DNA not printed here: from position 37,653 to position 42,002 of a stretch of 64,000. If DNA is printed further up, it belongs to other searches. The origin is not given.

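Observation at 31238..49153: Cluster of three paralogous ~1,300-aa all-propeller secreted proteins plus an Asp-rich outer-membrane-type protein: candidate uncharacterised envelope system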

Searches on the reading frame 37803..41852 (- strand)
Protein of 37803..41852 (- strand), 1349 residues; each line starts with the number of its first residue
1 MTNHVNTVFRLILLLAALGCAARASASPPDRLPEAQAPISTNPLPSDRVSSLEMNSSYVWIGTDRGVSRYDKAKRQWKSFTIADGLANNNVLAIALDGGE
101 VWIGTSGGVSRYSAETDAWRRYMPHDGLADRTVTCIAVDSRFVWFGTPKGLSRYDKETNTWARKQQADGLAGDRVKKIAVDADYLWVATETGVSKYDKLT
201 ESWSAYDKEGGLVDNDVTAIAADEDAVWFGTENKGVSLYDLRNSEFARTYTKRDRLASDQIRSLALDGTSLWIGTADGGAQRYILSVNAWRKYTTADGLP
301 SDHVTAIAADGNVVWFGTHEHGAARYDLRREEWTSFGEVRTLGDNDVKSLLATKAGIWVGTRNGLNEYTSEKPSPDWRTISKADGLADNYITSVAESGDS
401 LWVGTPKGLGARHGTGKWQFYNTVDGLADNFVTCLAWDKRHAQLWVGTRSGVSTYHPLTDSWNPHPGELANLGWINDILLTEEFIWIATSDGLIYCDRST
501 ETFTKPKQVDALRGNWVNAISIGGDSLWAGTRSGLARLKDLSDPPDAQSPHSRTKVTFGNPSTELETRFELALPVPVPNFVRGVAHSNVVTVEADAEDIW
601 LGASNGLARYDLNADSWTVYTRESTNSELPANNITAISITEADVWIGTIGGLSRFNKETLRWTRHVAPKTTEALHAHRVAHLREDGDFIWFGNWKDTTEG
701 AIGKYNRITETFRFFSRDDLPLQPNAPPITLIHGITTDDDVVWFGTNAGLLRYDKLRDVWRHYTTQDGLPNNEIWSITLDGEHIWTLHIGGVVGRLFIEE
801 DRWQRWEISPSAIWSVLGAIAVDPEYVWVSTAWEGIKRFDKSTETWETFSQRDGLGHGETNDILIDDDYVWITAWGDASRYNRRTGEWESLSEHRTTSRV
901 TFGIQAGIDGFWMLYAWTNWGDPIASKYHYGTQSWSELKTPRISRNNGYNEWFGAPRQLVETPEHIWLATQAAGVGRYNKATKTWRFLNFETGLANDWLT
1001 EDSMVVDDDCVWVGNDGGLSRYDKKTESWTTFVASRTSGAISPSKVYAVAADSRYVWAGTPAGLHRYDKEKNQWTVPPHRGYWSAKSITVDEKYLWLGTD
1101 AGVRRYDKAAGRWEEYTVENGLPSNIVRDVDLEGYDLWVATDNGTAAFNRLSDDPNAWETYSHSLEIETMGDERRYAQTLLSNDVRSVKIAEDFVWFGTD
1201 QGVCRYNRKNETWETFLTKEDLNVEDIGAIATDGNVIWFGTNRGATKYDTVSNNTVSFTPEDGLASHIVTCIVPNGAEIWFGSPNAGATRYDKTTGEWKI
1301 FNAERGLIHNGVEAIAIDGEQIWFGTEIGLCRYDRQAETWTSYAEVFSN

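Call 5: search_protein_families(library=pfam, proteins=[window:37803-41852:-], max_evalue=0.01)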
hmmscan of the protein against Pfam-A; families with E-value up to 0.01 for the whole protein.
window:37803-41852:- (1349 aa): 6 families
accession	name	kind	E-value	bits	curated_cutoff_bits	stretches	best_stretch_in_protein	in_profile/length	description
PF07494.17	Reg_prop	-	1.4e-37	123.2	20.4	0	426-449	1-23/24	Two component regulator propeller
PF21544.3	PorZ_N_b_propeller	-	8.5e-14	52.5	27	0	1178-1230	74-125/154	TSS9, PorZ, N-terminal beta-propeller domain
PF01491.21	Frataxin_Cyay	-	0.00018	22.1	21.3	0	589-623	52-87/107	Frataxin-like domain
PF17893.6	Cas9_b_hairpin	-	0.0011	19.1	25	0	762-784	42-64/90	CRISPR-associated endonuclease Cas9 beta-hairpin domain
PF23756.1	Beta-prop_HPS5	-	0.0012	18.6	34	0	428-459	106-137/328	HPS5 beta propeller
PF12768.13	Rax2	-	0.0098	15.7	28.8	0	1201-1239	100-140/254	Rax2 C-terminal beta propeller domain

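Call 10: search_protein_families(library=ncbifam, proteins=[window:37803-41852:-], max_evalue=0.01)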
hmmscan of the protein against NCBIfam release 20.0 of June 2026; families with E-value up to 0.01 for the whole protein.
window:37803-41852:- (1349 aa): 3 families
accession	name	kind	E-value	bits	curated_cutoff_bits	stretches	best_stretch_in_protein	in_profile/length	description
NF052228.1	T9SS_PorZ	equivalog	1.3e-25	90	260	4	1181-1342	479-668/757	type IX secretion system anionic LPS delivery protein PorZ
NF045728.1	glycosyl_F510_1955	equivalog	4.7e-10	39.2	175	1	147-266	113-226/246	F510_1955 family glycosylhydrolase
TIGR03422.1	mito_frataxin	exception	0.00014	22.1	94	0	1274-1302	55-85/100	frataxin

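Call 21: search_solved_structures(query=window:37803-41852:-, max_evalue=0.001)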
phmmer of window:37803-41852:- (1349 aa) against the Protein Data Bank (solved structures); distinct sequences matched with E-value up to 0.001: 4.
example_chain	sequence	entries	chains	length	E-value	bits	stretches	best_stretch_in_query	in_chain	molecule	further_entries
4a2l_A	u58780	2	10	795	2.5e-34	121.3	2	124-463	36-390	TWO-COMPONENT SYSTEM SENSOR HISTIDINE KINASE/RESPONSE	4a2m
3v9f_A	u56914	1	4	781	5.4e-30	106.9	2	125-336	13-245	Two-component system sensor histidine kinase/response regulator, hybrid (One-component sys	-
3ott_A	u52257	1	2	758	1.3e-23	85.8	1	41-267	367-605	Two-component system sensor histidine kinase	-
3va6_A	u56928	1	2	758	1.3e-23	85.8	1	41-267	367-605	Two-component system sensor histidine kinase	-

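Call 82: search_protein_families(library=padloc, proteins=[window:37803-41852:-], max_evalue=0.01)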
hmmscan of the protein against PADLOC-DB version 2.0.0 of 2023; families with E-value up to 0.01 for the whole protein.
window:37803-41852:- (1349 aa): 0 families
